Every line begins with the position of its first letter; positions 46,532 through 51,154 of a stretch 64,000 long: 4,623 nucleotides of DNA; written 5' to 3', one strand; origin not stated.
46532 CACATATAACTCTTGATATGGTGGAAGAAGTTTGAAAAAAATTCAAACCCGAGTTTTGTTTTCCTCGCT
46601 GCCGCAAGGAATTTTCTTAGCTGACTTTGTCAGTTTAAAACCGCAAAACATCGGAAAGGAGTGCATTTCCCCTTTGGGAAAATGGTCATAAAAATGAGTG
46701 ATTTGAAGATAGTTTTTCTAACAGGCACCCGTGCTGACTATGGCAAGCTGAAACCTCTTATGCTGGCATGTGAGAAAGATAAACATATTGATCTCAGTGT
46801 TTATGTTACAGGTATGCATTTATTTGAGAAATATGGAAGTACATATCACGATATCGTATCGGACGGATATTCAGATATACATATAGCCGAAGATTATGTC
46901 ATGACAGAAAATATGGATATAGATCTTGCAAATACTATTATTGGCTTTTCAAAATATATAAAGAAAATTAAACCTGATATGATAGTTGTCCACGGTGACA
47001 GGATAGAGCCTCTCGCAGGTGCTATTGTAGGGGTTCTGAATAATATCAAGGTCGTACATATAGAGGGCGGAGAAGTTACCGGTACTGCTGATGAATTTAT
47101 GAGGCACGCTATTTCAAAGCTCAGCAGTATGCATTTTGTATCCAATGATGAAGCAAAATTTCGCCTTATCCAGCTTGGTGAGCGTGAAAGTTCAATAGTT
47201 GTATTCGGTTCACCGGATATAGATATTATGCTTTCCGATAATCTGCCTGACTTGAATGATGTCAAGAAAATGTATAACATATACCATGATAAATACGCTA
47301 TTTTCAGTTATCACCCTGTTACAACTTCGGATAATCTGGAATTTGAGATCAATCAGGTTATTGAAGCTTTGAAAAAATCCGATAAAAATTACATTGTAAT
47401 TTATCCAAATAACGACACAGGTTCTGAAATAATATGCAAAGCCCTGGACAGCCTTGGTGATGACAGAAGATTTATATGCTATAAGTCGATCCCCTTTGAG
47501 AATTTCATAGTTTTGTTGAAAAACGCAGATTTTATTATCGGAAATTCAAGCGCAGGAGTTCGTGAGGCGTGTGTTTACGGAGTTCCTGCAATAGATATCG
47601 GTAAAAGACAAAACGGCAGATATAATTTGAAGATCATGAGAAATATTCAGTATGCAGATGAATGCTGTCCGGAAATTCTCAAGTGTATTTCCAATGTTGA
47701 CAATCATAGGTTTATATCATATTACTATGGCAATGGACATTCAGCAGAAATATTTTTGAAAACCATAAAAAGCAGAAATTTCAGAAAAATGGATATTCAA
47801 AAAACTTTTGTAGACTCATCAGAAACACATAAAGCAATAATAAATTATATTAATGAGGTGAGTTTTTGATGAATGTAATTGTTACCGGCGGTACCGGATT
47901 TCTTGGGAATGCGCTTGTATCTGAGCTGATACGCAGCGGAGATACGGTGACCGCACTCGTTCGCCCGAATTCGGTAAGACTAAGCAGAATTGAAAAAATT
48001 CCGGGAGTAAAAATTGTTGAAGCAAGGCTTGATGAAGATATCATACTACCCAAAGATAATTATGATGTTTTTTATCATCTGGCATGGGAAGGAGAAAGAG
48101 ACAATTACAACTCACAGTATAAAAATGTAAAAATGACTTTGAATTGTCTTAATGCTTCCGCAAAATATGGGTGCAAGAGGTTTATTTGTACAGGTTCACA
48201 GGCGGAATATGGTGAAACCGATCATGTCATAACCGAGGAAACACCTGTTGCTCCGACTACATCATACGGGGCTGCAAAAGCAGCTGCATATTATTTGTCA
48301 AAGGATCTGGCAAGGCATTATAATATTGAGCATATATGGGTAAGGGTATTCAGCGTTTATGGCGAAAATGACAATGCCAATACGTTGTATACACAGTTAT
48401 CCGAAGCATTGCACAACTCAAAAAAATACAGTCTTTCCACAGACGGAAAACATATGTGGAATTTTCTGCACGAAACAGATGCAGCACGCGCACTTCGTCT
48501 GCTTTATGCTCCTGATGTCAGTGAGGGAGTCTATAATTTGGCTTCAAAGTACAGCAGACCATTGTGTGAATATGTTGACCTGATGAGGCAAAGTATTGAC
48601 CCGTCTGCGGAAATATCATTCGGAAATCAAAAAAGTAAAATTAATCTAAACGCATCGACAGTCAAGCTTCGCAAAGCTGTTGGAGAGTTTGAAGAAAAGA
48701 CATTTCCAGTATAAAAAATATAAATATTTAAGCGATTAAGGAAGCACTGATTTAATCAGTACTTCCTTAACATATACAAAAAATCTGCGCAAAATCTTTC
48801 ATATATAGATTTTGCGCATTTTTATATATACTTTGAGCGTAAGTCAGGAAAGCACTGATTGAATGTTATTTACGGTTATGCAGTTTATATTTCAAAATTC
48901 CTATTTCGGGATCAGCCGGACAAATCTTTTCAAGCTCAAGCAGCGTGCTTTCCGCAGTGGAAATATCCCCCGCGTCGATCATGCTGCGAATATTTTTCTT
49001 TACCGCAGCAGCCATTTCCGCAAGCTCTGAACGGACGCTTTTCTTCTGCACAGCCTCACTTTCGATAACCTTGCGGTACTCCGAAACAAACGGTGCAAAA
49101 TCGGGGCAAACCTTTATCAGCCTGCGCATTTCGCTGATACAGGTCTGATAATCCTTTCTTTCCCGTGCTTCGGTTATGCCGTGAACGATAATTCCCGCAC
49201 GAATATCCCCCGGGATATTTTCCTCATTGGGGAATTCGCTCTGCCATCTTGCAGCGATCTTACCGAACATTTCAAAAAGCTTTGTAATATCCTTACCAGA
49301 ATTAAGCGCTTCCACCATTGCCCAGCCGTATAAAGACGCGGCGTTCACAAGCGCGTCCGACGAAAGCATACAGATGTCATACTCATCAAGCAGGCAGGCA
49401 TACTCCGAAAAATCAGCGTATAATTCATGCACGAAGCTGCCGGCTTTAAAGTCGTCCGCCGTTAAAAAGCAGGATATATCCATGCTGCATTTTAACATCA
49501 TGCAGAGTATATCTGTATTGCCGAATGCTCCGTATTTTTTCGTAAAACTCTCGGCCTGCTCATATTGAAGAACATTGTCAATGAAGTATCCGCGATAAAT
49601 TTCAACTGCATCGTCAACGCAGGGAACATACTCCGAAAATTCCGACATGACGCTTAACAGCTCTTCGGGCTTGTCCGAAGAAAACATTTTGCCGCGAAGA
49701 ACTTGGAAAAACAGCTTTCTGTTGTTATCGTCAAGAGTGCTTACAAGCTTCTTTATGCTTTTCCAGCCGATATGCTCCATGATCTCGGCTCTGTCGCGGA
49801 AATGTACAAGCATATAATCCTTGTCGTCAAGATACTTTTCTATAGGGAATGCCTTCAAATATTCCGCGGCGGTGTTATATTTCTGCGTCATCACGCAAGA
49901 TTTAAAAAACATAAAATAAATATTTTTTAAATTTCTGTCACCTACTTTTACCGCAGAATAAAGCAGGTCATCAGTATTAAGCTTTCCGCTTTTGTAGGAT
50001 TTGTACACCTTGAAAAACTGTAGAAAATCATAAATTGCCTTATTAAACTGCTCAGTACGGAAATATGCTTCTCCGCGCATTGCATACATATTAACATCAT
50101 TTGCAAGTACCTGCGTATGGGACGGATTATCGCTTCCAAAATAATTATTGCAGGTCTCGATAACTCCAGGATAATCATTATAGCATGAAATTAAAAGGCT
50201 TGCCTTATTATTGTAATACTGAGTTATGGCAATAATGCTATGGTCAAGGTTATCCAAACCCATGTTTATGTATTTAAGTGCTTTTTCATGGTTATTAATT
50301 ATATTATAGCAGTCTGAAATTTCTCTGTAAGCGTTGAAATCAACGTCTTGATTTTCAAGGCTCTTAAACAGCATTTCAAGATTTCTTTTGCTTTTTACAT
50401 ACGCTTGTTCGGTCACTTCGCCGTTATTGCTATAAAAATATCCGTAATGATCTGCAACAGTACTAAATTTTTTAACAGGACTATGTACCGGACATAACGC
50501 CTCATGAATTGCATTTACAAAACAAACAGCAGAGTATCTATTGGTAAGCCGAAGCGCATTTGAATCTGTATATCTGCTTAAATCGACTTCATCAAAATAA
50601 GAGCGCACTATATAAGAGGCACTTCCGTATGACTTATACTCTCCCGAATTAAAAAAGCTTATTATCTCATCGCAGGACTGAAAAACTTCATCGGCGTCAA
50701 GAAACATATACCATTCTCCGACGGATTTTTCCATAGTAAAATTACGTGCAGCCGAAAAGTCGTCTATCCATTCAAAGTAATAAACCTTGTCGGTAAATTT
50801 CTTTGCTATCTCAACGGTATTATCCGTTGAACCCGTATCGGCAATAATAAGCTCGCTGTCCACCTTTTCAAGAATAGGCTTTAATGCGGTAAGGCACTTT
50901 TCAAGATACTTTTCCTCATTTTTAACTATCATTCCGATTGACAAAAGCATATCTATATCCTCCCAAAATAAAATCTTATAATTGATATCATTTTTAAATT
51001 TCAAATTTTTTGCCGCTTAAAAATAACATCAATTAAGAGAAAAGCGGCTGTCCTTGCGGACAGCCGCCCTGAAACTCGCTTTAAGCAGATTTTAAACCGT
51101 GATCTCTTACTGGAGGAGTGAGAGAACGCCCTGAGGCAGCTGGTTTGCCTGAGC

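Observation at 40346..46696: ~137-nt direct repeats bracket a 6.2-kb five-gene cassette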

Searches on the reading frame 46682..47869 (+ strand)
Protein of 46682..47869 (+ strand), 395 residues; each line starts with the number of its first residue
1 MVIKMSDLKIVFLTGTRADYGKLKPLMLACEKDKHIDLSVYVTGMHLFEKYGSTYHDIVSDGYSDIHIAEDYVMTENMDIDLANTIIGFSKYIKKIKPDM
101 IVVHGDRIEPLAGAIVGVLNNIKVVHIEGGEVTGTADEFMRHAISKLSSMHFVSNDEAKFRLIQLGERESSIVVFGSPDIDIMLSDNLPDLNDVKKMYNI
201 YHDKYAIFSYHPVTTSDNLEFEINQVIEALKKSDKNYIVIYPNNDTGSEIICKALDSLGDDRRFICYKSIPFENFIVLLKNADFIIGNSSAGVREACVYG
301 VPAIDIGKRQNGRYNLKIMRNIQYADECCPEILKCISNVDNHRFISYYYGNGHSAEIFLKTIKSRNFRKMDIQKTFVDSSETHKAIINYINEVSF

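Call 11: search_protein_families(library=pfam, proteins=[window:46682-47869:+])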
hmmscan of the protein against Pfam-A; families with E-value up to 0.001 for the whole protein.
window:46682-47869:+ (395 aa): 2 families
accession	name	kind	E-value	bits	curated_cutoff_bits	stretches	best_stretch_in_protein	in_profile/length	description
PF02350.25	Epimerase_2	-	4.8e-70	236.6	30.6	1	29-363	2-347/347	UDP-N-acetylglucosamine 2-epimerase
PF04007.18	DUF354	-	0.00016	21.4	22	1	217-305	205-284/349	Protein of unknown function (DUF354)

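Call 12: search_protein_families(library=ncbifam, proteins=[window:46682-47869:+])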
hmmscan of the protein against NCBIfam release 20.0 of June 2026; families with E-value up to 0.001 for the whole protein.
window:46682-47869:+ (395 aa): 2 families
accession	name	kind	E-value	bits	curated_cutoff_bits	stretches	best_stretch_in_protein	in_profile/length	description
TIGR03568.1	NeuC_NnaA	equivalog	2.9e-115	385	235.9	1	9-361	2-364/365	UDP-N-acetylglucosamine 2-epimerase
TIGR00236.1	wecB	equivalog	2.8e-27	95.9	210.15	1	8-305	1-299/366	non-hydrolyzing UDP-N-acetylglucosamine 2-epimerase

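Call 27: find_homologous_proteins(query=window:46694-47869:+, max_evalue=1e-60)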
Query window:46694-47869:+ (391 aa): 7627 proteins with E <= 1e-60 among 8000 candidates; the best 120 are listed.
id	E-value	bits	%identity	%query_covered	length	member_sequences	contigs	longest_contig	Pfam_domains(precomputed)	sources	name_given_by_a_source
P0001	2.8e-258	874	99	100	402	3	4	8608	PF02350.26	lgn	-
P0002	1.1e-231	787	88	100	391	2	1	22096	PF02350.26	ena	-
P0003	9.0e-218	741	83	100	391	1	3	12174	PF02350.26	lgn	-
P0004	1.1e-217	741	83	100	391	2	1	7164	PF02350.26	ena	-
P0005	2.0e-207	707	80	100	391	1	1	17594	PF04007.18,PF02350.26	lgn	-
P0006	1.3e-195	668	75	100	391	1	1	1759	PF02350.26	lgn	-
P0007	4.1e-166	571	65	100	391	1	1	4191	PF02350.26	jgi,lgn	jgi:UDP-N-acetylglucosamine 2-epimerase (hydrolysing)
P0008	7.3e-164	563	64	100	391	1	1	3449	PF02350.26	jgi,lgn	jgi:UDP-N-acetylglucosamine 2-epimerase (hydrolysing)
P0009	4.1e-160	551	63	100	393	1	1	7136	PF02350.26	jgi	jgi:UDP-N-acetylglucosamine 2-epimerase (hydrolysing)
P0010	1.1e-159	550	63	100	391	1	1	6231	PF02350.26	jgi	jgi:UDP-N-acetylglucosamine 2-epimerase (hydrolysing)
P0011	4.2e-159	548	63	100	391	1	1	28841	PF02350.26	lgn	-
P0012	4.6e-158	544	62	100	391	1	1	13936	PF02350.26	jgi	jgi:UDP-N-acetylglucosamine 2-epimerase (hydrolysing)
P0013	3.2e-157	542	64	100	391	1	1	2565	PF02350.26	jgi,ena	-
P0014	9.5e-157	540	63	100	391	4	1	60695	PF02350.26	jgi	-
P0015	4.3e-156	538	61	100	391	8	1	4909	PF02350.26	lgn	-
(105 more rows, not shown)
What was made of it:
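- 46694..47869 (+): NeuC (hydrolysing UDP-GlcNAc 2-epimerase), the gene served by copy 2. Calls 11, 12, 27.
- Checked: It ends at ATG 46694, the true neuC start, because nearly all close homologues are 391 aa (call 27).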

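Call 28: find_encoding_contigs(protein=P0002, flank=10000, max_places=4)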
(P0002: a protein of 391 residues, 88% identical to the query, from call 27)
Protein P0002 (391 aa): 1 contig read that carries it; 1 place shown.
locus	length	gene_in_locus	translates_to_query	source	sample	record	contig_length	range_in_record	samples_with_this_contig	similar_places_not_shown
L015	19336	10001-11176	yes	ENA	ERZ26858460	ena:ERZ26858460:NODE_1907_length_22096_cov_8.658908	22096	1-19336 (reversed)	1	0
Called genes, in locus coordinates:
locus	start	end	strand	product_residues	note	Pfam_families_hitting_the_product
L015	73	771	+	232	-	PF12682:Flavodoxin_4, PF12724:Flavodoxin_5 (faint)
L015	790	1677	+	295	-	PF00248:Aldo_ket_red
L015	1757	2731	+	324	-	PF00326:Peptidase_S9 (weak)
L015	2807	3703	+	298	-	PF00126:HTH_1, PF03466:LysR_substrate (faint)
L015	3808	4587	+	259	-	PF12682:Flavodoxin_4, PF12724:Flavodoxin_5 (faint), PF00404:Dockerin_1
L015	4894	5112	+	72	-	-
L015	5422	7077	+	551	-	PF00535:Glycos_transf_2 (faint)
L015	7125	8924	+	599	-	PF02776:TPP_enzyme_N, PF00205:TPP_enzyme_M, PF02775:TPP_enzyme_C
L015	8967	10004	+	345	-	PF03102:NeuB, PF08666:SAF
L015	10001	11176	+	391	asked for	PF02350:Epimerase_2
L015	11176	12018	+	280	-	PF01073:3Beta_HSD (weak), PF01370:Epimerase, PF04321:RmlD_sub_bind (faint), PF05368:NmrA (weak), PF07993:NAD_binding_4 (weak), PF13460:NAD_binding_10 (weak), PF16363:GDP_Man_Dehyd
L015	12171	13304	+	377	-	PF13489:Methyltransf_23, PF08241:Methyltransf_11, PF08242:Methyltransf_12, PF13649:Methyltransf_25, PF13847:Methyltransf_31, PF22674:C2185-like_N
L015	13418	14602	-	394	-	PF00465:Fe-ADH, PF25137:ADH_Fe_C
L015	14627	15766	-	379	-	PF04055:Radical_SAM (weak)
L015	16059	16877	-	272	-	PF04055:Radical_SAM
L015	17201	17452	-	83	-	-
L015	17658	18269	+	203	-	PF12464:Mac, PF00132:Hexapep, PF14602:Hexapep_2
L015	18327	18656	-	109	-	-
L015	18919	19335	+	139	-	?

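Call 29: find_encoding_contigs(protein=P0003, flank=10000, max_places=4)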
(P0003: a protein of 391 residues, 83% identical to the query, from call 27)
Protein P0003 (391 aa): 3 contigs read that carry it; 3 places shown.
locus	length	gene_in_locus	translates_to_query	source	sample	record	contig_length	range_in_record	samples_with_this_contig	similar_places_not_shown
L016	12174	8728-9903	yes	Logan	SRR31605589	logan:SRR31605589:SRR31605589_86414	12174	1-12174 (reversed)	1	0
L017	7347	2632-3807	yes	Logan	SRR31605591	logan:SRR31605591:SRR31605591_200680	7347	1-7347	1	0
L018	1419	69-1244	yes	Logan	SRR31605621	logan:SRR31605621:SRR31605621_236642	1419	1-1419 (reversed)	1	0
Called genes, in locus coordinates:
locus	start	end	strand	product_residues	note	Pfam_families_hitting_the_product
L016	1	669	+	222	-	?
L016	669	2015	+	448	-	PF01041:DegT_DnrJ_EryC1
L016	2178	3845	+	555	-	PF00535:Glycos_transf_2 (faint)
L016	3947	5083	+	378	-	PF17836:PglD_N (weak), PF05050:Methyltransf_21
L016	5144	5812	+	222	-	-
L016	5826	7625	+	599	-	PF02776:TPP_enzyme_N, PF00205:TPP_enzyme_M, PF02775:TPP_enzyme_C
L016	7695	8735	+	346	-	PF03102:NeuB, PF08666:SAF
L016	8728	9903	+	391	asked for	PF02350:Epimerase_2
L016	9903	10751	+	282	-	PF01370:Epimerase, PF04321:RmlD_sub_bind (weak), PF05368:NmrA (weak), PF07993:NAD_binding_4 (faint), PF13460:NAD_binding_10 (weak), PF16363:GDP_Man_Dehyd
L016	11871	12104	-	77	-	PF07739:TipAS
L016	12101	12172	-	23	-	?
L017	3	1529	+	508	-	?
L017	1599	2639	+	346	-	PF03102:NeuB, PF08666:SAF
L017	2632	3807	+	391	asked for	PF02350:Epimerase_2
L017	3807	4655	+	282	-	PF01370:Epimerase, PF04321:RmlD_sub_bind (weak), PF05368:NmrA (weak), PF07993:NAD_binding_4 (faint), PF13460:NAD_binding_10 (weak), PF16363:GDP_Man_Dehyd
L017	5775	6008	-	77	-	PF07739:TipAS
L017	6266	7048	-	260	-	PF00483:NTP_transferase, PF12804:NTP_transf_3 (weak)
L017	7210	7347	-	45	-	?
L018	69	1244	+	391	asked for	PF02350:Epimerase_2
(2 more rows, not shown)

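Call 30: find_encoding_contigs(protein=P0005, flank=10000, max_places=4)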
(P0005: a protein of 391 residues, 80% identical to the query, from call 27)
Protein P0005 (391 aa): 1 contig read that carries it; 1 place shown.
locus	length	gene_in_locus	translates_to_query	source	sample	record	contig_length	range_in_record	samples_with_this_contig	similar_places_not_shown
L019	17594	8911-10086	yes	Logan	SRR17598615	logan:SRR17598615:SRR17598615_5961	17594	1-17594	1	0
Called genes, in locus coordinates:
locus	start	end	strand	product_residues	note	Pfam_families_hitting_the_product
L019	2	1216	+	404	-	?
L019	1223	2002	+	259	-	PF00483:NTP_transferase, PF12804:NTP_transf_3 (faint)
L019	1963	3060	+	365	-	PF01073:3Beta_HSD, PF01370:Epimerase, PF02719:Polysacc_synt_2, PF04321:RmlD_sub_bind (weak), PF16363:GDP_Man_Dehyd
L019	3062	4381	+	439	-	PF01041:DegT_DnrJ_EryC1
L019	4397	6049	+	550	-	PF00535:Glycos_transf_2 (weak)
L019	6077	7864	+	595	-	PF02776:TPP_enzyme_N, PF00205:TPP_enzyme_M, PF02775:TPP_enzyme_C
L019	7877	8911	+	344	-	PF03102:NeuB, PF08666:SAF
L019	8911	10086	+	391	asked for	PF02350:Epimerase_2, PF04007:DUF354 (faint)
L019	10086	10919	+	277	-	PF01073:3Beta_HSD (weak), PF01370:Epimerase, PF04321:RmlD_sub_bind (weak), PF05368:NmrA (weak), PF07993:NAD_binding_4 (faint), PF13460:NAD_binding_10, PF16363:GDP_Man_Dehyd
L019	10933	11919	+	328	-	PF04055:Radical_SAM, PF13186:SPASM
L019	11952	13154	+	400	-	PF05050:Methyltransf_21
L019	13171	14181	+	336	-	PF04055:Radical_SAM, PF13186:SPASM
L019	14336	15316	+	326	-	PF04055:Radical_SAM, PF13353:Fer4_12 (weak), PF13186:SPASM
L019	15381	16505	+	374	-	PF22674:C2185-like_N, PF05050:Methyltransf_21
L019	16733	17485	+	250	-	PF16912:Glu_dehyd_C, PF00107:ADH_zinc_N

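Call 52: find_encoding_contigs(protein=P0001, flank=10000, max_places=10)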
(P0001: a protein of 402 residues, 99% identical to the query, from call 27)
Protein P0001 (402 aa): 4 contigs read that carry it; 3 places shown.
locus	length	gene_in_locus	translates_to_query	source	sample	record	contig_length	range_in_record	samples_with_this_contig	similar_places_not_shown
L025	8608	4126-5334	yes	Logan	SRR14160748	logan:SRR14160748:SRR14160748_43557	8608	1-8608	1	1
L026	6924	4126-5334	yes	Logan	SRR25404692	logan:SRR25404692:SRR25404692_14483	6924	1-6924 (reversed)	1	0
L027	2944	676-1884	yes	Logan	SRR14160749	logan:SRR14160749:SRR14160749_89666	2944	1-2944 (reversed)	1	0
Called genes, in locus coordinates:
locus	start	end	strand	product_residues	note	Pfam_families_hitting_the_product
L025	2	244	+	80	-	?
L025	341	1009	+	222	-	-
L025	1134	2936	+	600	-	PF02776:TPP_enzyme_N, PF00205:TPP_enzyme_M, PF02775:TPP_enzyme_C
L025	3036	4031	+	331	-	PF03102:NeuB, PF08666:SAF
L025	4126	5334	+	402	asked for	PF02350:Epimerase_2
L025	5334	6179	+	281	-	PF00106:adh_short (faint), PF01073:3Beta_HSD (weak), PF01370:Epimerase, PF04321:RmlD_sub_bind (weak), PF05368:NmrA (weak), PF07993:NAD_binding_4 (weak), PF13460:NAD_binding_10, PF16363:GDP_Man_Dehyd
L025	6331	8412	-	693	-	PF00535:Glycos_transf_2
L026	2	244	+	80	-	?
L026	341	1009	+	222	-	-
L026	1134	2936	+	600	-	PF02776:TPP_enzyme_N, PF00205:TPP_enzyme_M, PF02775:TPP_enzyme_C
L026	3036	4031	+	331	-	PF03102:NeuB, PF08666:SAF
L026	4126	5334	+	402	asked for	PF02350:Epimerase_2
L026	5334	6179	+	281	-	PF00106:adh_short (faint), PF01073:3Beta_HSD (weak), PF01370:Epimerase, PF04321:RmlD_sub_bind (weak), PF05368:NmrA (weak), PF07993:NAD_binding_4 (weak), PF13460:NAD_binding_10, PF16363:GDP_Man_Dehyd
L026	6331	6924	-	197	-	?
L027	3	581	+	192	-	?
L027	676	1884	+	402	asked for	PF02350:Epimerase_2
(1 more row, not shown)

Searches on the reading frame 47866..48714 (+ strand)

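Call 12: search_protein_families(library=ncbifam, proteins=[window:47866-48714:+])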
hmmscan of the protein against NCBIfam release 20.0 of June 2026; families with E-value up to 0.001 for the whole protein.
window:47866-48714:+ (282 aa): 26 families (the best 25 are shown)
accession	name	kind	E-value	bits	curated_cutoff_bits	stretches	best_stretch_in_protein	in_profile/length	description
TIGR04180.1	EDH_00030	hypoth_equivalog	5.7e-19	68.3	475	1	4-257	1-269/297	NAD-dependent 4,6-dehydratase LegB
TIGR01181.1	dTDP_gluc_dehyt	equivalog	2.3e-18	66.4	365.1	1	4-252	2-270/321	dTDP-glucose 4,6-dehydratase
TIGR01179.1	galE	equivalog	1.2e-15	57.2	262.3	1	4-170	2-182/332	UDP-glucose 4-epimerase GalE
NF043036.1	ErythonDh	equivalog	3.2e-14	52.9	325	1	2-162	1-177/321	D-erythronate dehydrogenase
TIGR03466.1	HpnA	hypoth_equivalog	6.8e-13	48.2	367.65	1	2-143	1-147/327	hopanoid-associated sugar epimerase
TIGR02197.1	heptose_epim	equivalog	9.2e-13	48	274.6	1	4-252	1-268/316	ADP-glyceromanno-heptose 6-epimerase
NF042422.1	oxyalk_red_OleD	equivalog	1.3e-10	41.2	580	1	2-151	1-148/329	2-alkyl-3-oxoalkanoate reductase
NF042423.1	oxyalk_red_Shew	equivalog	1.6e-10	40.6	580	1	3-170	10-180/331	2-alkyl-3-oxoalkanoate reductase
TIGR01777.1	yfcH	hypoth_equivalog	3.8e-10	39.8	207.35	1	4-230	1-227/292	TIGR01777 family oxidoreductase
NF058621.1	DiazavRedAvaA7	equivalog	4.9e-10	39.5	400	1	2-226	1-230/304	3-diazoavenalumate denitrifying reductase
NF007582.0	PRK10217.1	equivalog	6.5e-10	38.6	698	1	105-237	128-263/355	dTDP-glucose 4,6-dehydratase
TIGR01746.1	Thioester-redct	subfamily_domain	3e-09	36.6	213.35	1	3-36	1-36/371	thioester reductase domain-containing protein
NF007490.0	PRK10084.1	subfamily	1.3e-08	34.2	649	1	114-229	147-262/361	dTDP-glucose 4,6-dehydratase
NF047922.1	GDPFucSynFcl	equivalog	3.5e-07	30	500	1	4-256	5-265/308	GDP-L-fucose synthase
NF011728.1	PRK15181.1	equivalog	4.3e-06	26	760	1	80-178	110-209/348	Vi polysaccharide biosynthesis UDP-N-acetylglucosaminuronic acid C-4 epimerase TviC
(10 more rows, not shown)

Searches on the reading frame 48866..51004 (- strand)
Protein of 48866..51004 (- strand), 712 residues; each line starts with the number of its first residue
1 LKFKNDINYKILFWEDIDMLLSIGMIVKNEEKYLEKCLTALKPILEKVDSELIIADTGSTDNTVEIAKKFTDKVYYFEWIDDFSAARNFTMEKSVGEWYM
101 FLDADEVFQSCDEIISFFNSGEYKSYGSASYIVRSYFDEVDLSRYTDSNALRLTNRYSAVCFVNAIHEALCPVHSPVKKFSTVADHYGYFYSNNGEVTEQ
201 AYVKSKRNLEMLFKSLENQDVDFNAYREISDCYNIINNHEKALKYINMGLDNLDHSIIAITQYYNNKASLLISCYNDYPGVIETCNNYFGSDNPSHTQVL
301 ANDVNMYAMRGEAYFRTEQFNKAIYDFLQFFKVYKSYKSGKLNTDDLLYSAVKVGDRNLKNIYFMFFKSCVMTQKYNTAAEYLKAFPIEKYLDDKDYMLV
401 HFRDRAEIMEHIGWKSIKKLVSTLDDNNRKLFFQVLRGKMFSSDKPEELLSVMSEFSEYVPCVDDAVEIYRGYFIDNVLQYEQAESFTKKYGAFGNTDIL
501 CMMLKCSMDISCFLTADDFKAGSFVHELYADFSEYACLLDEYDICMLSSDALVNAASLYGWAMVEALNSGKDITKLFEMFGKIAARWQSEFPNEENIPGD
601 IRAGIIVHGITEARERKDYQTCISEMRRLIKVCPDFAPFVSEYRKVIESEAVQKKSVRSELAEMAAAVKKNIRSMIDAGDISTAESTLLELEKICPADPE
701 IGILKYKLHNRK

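Call 12: search_protein_families(library=ncbifam, proteins=[window:48866-51004:-])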
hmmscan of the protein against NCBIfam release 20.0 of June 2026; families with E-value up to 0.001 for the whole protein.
window:48866-51004:- (712 aa): 6 families
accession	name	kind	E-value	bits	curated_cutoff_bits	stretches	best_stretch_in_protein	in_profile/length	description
TIGR04195.1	S_glycosyl_SunS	equivalog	7.2e-14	51.4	350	1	21-229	59-263/421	SunS family peptide S-glycosyltransferase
NF007482.0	PRK10073.1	equivalog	3.2e-10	39.5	423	1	19-108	6-98/334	glycosyltransferase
TIGR04283.1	glyco_like_mftF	equivalog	1e-08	35.1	182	1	22-110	2-87/221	TIGR04283 family arsenosugar biosynthesis glycosyltransferase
NF038302.1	EPS_HpsE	equivalog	3.8e-05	22.8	300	1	22-109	4-100/307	hormogonium polysaccharide biosynthesis glycosyltransferase HpsE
NF047683.1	TeichurnBiosyTuaG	equivalog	0.00011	21.9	400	1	27-115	14-108/252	teichuronic acid biosynthesis protein TuaG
TIGR03965.1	mycofact_glyco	equivalog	0.00013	21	280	1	26-107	81-166/467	mycofactocin biosynthesis glycosyltransferase MftF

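Call 57: search_protein_families(library=pfam, proteins=[window:48866-51004:-])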
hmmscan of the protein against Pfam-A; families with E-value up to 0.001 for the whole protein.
window:48866-51004:- (712 aa): 2 families
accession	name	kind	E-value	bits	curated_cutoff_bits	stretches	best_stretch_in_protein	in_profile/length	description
PF00535.33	Glycos_transf_2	-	5e-18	66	23.3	1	22-110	1-93/168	Glycosyl transferase family 2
PF13704.12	Glyco_tranf_2_4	-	0.00052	20.9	27.5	0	28-108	1-84/98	Glycosyl transferase family 2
